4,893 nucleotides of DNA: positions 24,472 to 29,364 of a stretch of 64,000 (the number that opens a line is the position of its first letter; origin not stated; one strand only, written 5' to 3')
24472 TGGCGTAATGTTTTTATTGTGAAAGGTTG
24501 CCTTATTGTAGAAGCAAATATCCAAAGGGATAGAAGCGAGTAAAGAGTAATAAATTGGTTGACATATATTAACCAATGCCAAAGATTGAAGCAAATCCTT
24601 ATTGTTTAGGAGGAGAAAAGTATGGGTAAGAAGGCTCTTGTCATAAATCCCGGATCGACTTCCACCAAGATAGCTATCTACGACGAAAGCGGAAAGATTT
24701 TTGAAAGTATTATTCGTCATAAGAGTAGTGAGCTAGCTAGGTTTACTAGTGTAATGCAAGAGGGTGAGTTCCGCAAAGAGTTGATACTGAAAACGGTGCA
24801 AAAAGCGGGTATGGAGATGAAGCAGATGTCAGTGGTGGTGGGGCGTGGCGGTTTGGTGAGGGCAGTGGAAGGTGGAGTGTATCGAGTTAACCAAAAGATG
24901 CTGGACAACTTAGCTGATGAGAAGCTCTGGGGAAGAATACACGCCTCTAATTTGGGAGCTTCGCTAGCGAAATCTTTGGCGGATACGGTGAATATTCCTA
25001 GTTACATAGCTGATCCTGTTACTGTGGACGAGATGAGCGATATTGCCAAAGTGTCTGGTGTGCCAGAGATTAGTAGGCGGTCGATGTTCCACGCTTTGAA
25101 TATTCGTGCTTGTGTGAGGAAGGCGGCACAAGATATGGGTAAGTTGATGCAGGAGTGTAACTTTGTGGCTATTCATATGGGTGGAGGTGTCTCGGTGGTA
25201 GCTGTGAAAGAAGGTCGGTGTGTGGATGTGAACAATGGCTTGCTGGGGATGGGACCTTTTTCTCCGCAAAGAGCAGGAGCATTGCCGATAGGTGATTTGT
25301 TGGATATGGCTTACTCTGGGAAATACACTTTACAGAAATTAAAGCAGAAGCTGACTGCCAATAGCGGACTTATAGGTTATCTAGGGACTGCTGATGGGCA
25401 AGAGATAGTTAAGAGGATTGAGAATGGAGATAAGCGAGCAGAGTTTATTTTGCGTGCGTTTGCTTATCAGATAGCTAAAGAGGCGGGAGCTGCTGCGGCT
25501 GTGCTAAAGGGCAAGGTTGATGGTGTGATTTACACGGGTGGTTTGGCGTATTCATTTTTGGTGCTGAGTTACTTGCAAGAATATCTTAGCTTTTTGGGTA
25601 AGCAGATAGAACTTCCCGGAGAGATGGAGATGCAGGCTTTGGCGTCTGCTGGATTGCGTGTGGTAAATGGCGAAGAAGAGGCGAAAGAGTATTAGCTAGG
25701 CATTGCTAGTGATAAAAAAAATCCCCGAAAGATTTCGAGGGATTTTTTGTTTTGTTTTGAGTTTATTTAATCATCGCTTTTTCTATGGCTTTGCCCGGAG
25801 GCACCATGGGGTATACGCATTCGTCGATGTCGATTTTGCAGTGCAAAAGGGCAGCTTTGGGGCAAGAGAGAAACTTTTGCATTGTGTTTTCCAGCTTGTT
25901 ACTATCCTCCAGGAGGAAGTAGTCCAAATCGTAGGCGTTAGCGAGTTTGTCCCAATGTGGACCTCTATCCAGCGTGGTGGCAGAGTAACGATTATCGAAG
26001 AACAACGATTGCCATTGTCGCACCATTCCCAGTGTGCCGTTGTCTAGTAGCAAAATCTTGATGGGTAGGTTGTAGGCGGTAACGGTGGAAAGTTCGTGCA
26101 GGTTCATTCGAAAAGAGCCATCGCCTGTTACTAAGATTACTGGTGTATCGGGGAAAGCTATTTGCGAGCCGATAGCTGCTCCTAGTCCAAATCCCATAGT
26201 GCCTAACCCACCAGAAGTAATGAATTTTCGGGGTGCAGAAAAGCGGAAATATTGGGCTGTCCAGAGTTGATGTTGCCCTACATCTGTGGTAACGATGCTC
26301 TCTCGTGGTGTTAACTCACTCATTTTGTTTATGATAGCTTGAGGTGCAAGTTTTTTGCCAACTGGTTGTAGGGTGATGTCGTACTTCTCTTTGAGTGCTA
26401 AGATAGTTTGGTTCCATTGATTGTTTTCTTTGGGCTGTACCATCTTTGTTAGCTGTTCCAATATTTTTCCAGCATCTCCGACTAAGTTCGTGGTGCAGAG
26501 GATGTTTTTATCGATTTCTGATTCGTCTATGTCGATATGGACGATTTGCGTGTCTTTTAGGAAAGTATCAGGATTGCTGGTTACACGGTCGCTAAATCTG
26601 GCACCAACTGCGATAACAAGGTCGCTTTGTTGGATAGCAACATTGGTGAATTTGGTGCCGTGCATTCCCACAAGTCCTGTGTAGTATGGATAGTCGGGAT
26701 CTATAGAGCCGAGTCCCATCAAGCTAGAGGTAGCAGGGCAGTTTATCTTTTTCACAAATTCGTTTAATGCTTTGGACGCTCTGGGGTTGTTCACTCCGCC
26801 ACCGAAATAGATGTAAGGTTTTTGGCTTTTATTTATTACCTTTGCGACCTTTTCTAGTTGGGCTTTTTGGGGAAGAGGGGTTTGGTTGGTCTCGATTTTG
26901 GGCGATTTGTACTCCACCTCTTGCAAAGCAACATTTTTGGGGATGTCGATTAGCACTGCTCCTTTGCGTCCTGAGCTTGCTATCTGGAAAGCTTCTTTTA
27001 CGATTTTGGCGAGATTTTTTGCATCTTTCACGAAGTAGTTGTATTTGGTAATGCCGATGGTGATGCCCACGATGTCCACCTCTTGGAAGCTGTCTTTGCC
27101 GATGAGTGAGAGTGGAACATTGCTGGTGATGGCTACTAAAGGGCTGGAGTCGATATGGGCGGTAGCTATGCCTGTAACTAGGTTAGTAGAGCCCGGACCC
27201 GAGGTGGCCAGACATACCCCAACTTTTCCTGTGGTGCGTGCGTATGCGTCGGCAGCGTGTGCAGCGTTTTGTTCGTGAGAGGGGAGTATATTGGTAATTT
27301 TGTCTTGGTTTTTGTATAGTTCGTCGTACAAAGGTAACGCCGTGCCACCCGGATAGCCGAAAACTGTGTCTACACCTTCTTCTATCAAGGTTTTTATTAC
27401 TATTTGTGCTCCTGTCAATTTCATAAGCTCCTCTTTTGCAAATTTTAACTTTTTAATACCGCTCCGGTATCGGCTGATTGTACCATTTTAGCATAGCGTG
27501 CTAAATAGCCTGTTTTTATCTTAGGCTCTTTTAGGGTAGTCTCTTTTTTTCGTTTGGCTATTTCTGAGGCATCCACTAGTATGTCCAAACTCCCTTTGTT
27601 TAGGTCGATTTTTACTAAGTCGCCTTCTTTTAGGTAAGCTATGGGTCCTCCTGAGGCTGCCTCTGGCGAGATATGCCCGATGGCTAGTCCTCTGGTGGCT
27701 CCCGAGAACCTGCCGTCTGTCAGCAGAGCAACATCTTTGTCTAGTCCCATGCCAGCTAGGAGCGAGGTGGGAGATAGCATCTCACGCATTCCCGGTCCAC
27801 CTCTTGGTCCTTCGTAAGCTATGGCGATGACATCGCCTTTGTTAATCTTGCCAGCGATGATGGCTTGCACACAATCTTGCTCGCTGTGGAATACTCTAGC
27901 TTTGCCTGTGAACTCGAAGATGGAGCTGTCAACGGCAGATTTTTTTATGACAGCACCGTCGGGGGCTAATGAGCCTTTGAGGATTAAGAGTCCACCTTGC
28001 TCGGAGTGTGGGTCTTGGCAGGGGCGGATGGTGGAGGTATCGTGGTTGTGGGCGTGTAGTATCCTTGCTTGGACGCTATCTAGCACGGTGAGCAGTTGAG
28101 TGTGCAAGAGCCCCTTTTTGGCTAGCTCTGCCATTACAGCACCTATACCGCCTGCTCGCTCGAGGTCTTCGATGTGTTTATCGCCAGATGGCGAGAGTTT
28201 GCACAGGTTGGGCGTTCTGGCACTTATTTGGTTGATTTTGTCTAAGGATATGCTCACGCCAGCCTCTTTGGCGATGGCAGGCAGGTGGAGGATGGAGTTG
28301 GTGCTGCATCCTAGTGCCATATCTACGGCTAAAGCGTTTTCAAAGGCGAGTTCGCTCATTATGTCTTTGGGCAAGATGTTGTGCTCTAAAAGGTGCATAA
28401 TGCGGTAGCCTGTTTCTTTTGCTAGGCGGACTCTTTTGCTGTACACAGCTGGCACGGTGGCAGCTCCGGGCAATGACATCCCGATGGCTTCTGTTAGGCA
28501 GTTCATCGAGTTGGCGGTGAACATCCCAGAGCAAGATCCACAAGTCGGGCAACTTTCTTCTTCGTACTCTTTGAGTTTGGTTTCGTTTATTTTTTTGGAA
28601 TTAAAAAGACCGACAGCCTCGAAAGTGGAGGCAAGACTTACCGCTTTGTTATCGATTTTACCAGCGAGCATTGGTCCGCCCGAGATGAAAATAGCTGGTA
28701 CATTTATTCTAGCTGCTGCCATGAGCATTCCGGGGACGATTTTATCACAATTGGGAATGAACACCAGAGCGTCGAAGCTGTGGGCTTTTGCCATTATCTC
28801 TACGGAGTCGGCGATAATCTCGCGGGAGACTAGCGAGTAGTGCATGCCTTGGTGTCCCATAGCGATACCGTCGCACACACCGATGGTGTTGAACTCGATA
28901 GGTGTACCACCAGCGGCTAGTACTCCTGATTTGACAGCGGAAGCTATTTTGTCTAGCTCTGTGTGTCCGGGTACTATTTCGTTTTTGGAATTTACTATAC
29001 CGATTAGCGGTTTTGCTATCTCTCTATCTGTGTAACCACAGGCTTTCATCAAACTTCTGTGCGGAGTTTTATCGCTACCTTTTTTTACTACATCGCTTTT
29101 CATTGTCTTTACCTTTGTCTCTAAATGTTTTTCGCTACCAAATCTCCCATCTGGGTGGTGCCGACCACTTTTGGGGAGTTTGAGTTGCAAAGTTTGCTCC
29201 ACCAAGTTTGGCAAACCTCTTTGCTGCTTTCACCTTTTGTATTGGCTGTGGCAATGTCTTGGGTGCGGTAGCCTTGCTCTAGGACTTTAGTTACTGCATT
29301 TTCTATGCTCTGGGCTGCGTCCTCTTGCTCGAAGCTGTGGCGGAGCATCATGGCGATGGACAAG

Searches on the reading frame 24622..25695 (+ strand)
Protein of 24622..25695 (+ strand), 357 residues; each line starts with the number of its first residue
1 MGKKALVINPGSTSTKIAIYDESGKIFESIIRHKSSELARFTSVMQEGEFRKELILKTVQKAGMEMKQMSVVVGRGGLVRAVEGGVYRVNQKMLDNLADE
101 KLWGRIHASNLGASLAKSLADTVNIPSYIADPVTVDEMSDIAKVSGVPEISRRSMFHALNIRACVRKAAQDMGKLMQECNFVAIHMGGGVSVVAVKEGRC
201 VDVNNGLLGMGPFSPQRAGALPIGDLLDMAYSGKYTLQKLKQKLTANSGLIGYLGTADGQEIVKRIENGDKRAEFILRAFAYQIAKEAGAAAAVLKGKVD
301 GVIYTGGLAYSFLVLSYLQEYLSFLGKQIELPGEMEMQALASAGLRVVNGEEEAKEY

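Call 11: find_related_loci(query=window:24622-25695:+, collection=genome_contigs, flank=8000)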
Query window:24622-25695:+ (357 aa) in genome_contigs; peptide patterns used: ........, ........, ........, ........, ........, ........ (x = any residue, [..] = any of these).
86 stretches matched a pattern; 20 encode a relative of the query (tblastn E <= 1e-3); 20 distinct loci.
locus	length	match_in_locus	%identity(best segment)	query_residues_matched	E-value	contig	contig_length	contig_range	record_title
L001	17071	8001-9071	83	1-357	0e+0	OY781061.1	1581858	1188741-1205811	MAG: Candidatus Cloacimonadota bacterium isolate d61283ab-f090-4083-af93-b05ca963783c genome assembly, chromosome: 1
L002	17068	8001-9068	72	3-357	3e-174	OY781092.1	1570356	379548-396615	MAG: Candidatus Cloacimonadota bacterium isolate 8680c310-070e-4036-acf1-3e53f730eccc genome assembly, chromosome: 1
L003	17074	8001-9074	66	1-357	1e-164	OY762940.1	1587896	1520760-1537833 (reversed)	MAG: Candidatus Cloacimonadota bacterium isolate fde15138-546a-48ac-9104-3b47d2f39405 genome assembly, chromosome: 1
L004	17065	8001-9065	49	1-357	1e-117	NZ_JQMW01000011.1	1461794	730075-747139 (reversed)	Clostridium sp. KNHs214 CC89DRAFT_scf7180000000039_quiver.6_C, whole genome shotgun sequence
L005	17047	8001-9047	47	6-357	2e-98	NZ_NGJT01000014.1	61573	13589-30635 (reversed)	Vagococcus bubulae strain SS1994 14, whole genome shotgun sequence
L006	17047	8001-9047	45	6-357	7e-98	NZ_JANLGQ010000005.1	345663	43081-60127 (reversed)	Enterococcus sp. HY326 Scaffold5_1, whole genome shotgun sequence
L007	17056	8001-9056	44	4-357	2e-97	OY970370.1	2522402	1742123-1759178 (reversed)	MAG: Candidatus Fermentibacteria bacterium isolate MFD00905.bin.1.36 genome assembly, chromosome: 1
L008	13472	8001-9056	43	4-357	1e-96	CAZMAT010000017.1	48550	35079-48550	MAG TPA_asm: uncultured bacterium isolate SRP192927_co6_414 genome assembly, contig: NODE_1028_length_48550_cov_36.72250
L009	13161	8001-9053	44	4-357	2e-96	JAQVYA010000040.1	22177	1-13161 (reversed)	MAG: Desulfovibrio sp. isolate STF2_139 NODE_5605_length_22177_cov_3.823855_Sandtown_F2, whole genome shotgun sequence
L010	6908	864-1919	43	4-357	3e-96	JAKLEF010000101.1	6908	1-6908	MAG: Candidatus Fermentibacteria bacterium isolate RA.bin127 RA.bin127_101, whole genome shotgun sequence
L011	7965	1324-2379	44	4-357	5e-96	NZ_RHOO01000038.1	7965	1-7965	Companilactobacillus hulinensis strain 8-1(1) contig38, whole genome shotgun sequence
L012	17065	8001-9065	42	1-357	1e-93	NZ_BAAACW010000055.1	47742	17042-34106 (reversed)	Alkalibacterium iburiense strain JCM 12662 sequence055, whole genome shotgun sequence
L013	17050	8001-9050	44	6-357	2e-93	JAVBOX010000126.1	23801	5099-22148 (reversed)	MAG: Eubacteriales bacterium isolate EPI_MAG_00120 c_000001568247, whole genome shotgun sequence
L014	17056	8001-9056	40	4-357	2e-90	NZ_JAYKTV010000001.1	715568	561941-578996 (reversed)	Companilactobacillus sp. HBUAS59699 NODE_1_length_715568_cov_172.892746, whole genome shotgun sequence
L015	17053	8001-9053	40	4-357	1e-86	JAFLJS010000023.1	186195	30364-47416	MAG: Desulfocapsa sp. isolate MC-05 c_000000469718, whole genome shotgun sequence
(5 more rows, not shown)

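Call 19: search_protein_families(library=pfam, proteins=[L001:4065-5174:-, L001:5204-7237:-, L002:4786-6045:-, L002:6064-6495:-, L002:6512-7840:-], max_evalue=0.001)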
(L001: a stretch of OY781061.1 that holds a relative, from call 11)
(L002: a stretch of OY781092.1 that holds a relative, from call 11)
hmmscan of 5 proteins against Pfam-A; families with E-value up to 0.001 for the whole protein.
L001:4065-5174:- (369 aa): 1 family
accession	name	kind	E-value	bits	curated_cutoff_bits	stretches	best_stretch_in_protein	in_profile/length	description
PF01420.25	Methylase_S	-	8.2e-35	120.9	22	2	191-342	3-160/168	Type I restriction modification DNA specificity domain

L001:5204-7237:- (677 aa): 1 family
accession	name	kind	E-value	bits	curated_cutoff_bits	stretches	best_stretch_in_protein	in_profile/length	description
PF02384.22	N6_Mtase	-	1.3e-31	110.5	20.4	1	337-639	4-304/311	N-6 DNA Methylase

L002:4786-6045:- (419 aa): 7 families
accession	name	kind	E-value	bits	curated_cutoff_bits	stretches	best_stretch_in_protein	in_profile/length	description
PF05834.18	Lycopene_cycl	-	1.2e-09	38.1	23.4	1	6-332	1-328/380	Lycopene cyclase protein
PF01494.25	FAD_binding_3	-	2.4e-09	37.3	22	0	129-298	144-323/349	FAD binding domain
PF01266.30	DAO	-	9.6e-09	35.7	27.9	1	6-45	1-41/353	FAD dependent oxidoreductase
PF03486.20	HI0933_like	-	4.9e-06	26.6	50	0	6-36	2-33/244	HI0933-like protein Rossmann domain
PF13738.12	Pyr_redox_3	-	2.3e-05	24.2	30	1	8-151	1-143/305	Pyridine nucleotide-disulphide oxidoreductase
PF13450.12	NAD_binding_8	-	6.3e-05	23.6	21.9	1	9-62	1-53/68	NAD(P)-binding Rossmann-like domain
PF01946.23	Thi4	-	0.00012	21.8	26.2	0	5-34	18-49/235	Thi4 family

L002:6064-6495:- (143 aa): 4 families
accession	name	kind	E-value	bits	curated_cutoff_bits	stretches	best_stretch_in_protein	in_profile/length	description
PF19571.5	ACT_8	-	3.3e-27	95.4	23.5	1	1-136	1-133/141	ACT domain pair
PF01842.31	ACT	-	3.5e-10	39.9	27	1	6-60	3-59/66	ACT domain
PF22629.2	ACT_AHAS_ss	-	7.4e-08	32.9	27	1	6-50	1-47/67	AHAS small subunit-like ACT domain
PF13291.12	ACT_4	-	6.5e-05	24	27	0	6-45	9-50/80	ACT domain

L002:6512-7840:- (442 aa): 2 families
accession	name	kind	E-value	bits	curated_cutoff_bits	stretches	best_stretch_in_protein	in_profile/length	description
PF14535.12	AMP-binding_C_2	-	1.2e-32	112.4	25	1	345-441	1-96/96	AMP-binding enzyme C-terminal domain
PF00501.34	AMP-binding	-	7.4e-15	55.1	29.9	1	101-295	170-374/384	AMP-binding enzyme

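Call 110: search_protein_families(library=ncbifam, proteins=[window:24622-25695:+], max_evalue=1e-10)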
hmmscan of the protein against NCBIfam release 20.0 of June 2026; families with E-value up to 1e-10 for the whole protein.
window:24622-25695:+ (357 aa): 8 families
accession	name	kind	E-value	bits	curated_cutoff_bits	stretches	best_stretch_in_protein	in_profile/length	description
TIGR02707.1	butyr_kinase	equivalog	2.3e-137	457.7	289.1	1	5-356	2-351/351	butyrate kinase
NF002834.0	PRK03011.1-5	subfamily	7e-136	453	222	1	3-357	3-355/357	butyrate kinase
TIGR00016.1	ackA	subfamily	2.2e-27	95.8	293.4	1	152-330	180-361/405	acetate/propionate family kinase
NF009045.0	PRK12379.1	equivalog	3.6e-22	78.7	580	1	151-351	169-368/402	propionate kinase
NF009099.0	PRK12440.1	equivalog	1.9e-20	73.2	693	1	152-311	174-333/397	acetate/propionate family kinase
NF005520.0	PRK07157.1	equivalog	6.9e-16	58.4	561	1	177-309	197-331/400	acetate kinase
NF005462.0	PRK07058.1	equivalog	9.2e-15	54.5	486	1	152-308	175-328/396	acetate/propionate family kinase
NF009063.0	PRK12397.1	equivalog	4.2e-14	52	659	1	152-329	174-353/404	acetate/propionate family kinase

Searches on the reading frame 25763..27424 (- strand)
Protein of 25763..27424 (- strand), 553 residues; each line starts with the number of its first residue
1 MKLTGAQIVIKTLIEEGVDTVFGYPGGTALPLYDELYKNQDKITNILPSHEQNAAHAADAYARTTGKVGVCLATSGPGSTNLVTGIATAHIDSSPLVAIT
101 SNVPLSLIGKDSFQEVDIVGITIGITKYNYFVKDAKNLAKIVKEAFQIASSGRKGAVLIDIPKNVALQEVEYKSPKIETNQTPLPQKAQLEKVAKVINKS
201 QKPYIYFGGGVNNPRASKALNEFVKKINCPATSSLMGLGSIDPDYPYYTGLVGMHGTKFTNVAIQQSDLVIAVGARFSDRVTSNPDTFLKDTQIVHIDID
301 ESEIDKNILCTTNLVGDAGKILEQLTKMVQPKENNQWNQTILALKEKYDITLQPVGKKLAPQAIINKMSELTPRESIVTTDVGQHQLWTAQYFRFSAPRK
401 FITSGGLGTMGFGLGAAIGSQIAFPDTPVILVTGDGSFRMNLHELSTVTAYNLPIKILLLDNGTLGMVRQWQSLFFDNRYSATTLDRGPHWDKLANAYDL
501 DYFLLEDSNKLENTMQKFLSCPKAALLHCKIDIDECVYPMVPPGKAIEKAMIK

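Call 110: search_protein_families(library=ncbifam, proteins=[window:25763-27424:-], max_evalue=1e-10)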
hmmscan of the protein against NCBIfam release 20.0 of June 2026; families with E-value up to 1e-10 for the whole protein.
window:25763-27424:- (553 aa): 51 families (the best 25 are shown)
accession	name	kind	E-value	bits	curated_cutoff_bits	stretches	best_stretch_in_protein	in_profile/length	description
TIGR00118.1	acolac_lg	equivalog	1.2e-205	684.2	538.35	1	3-549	1-552/557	biosynthetic-type acetolactate synthase large subunit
NF004710.0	PRK06048.1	equivalog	3.2e-205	682.8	976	1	2-549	7-555/561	acetolactate synthase large subunit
NF006524.0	PRK08978.1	equivalog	1.6e-200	667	738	1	4-550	2-543/548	acetolactate synthase 2 catalytic subunit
NF004919.0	PRK06276.1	equivalog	7.8e-190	632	866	1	4-549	2-555/582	acetolactate synthase large subunit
NF005651.0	PRK07418.1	subfamily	3.1e-187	623.5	942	1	2-548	18-576/617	acetolactate synthase large subunit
NF006319.0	PRK08527.1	equivalog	7.6e-182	605.6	905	1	1-552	2-559/565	acetolactate synthase large subunit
NF005824.0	PRK07710.1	equivalog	1.1e-181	605.1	976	1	2-549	16-566/573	acetolactate synthase large subunit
NF005228.0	PRK06725.1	equivalog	6.4e-179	595.8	991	1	2-551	15-565/571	acetolactate synthase large subunit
NF006581.0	PRK09107.1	equivalog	8.8e-176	585.7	974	1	2-550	10-572/595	acetolactate synthase 3 large subunit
NF006016.1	PRK08155.1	equivalog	1.9e-174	581.1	870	1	1-547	1-548/554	acetolactate synthase large subunit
NF005860.0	PRK07789.1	equivalog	1.4e-170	568.6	881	1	2-549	33-596/615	acetolactate synthase large subunit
NF005584.0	PRK07282.1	equivalog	4.8e-168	560.2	970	1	4-548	11-557/566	acetolactate synthase large subunit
NF005409.0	PRK06965.1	equivalog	1.2e-167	558.9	1035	1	3-550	21-580/587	acetolactate synthase 3 catalytic subunit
NF005058.0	PRK06466.1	equivalog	1.4e-162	542.2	951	1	2-541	3-557/574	acetolactate synthase 3 large subunit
NF006525.0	PRK08979.1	equivalog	2.1e-154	515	1084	1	2-550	3-564/572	acetolactate synthase 3 large subunit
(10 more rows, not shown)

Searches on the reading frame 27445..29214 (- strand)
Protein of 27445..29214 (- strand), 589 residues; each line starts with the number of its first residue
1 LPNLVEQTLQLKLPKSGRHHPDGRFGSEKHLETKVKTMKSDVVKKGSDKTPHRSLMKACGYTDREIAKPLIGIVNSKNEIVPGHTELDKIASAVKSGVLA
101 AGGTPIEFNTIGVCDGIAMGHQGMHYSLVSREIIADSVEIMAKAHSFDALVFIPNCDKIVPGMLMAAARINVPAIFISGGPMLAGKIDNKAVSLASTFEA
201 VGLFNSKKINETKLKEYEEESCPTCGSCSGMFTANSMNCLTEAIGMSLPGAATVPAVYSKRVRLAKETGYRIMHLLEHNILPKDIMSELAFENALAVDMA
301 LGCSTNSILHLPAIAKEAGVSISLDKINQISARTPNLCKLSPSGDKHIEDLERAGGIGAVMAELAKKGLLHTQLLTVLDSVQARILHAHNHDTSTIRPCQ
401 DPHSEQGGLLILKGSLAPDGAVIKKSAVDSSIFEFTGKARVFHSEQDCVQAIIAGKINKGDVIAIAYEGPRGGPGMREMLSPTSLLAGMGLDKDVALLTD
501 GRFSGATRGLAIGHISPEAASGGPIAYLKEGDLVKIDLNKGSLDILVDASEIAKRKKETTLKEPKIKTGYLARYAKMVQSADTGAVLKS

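Call 110: search_protein_families(library=ncbifam, proteins=[window:27445-29214:-], max_evalue=1e-10)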
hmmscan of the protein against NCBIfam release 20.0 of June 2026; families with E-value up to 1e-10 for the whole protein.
window:27445-29214:- (589 aa): 8 families
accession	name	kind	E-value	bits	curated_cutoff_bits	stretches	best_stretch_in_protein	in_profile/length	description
NF002068.0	PRK00911.1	subfamily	6.6e-243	807.3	644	1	36-588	3-556/559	dihydroxy-acid dehydratase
TIGR00110.1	ilvD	equivalog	4.9e-231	768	618.15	1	51-588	1-542/543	dihydroxy-acid dehydratase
NF009103.0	PRK12448.1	equivalog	1.7e-185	617.8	710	2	37-386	3-361/616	dihydroxy-acid dehydratase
NF004784.0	PRK06131.1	subfamily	2.3e-141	472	539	1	44-588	18-561/576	dihydroxy-acid dehydratase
NF009560.0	PRK13017.1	subfamily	3.8e-126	421.7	684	1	54-588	30-576/595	dihydroxy-acid dehydratase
NF009559.0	PRK13016.1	equivalog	2.1e-121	406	882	1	45-586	19-560/578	L-arabinonate dehydratase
TIGR01196.1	edd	equivalog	5.6e-87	292.4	708.25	1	67-586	63-598/601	phosphogluconate dehydratase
TIGR03432.1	yjhG_yagF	hypoth_equivalog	5.4e-72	242.8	808.15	1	83-552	82-583/640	YjhG/YagF family D-xylonate dehydratase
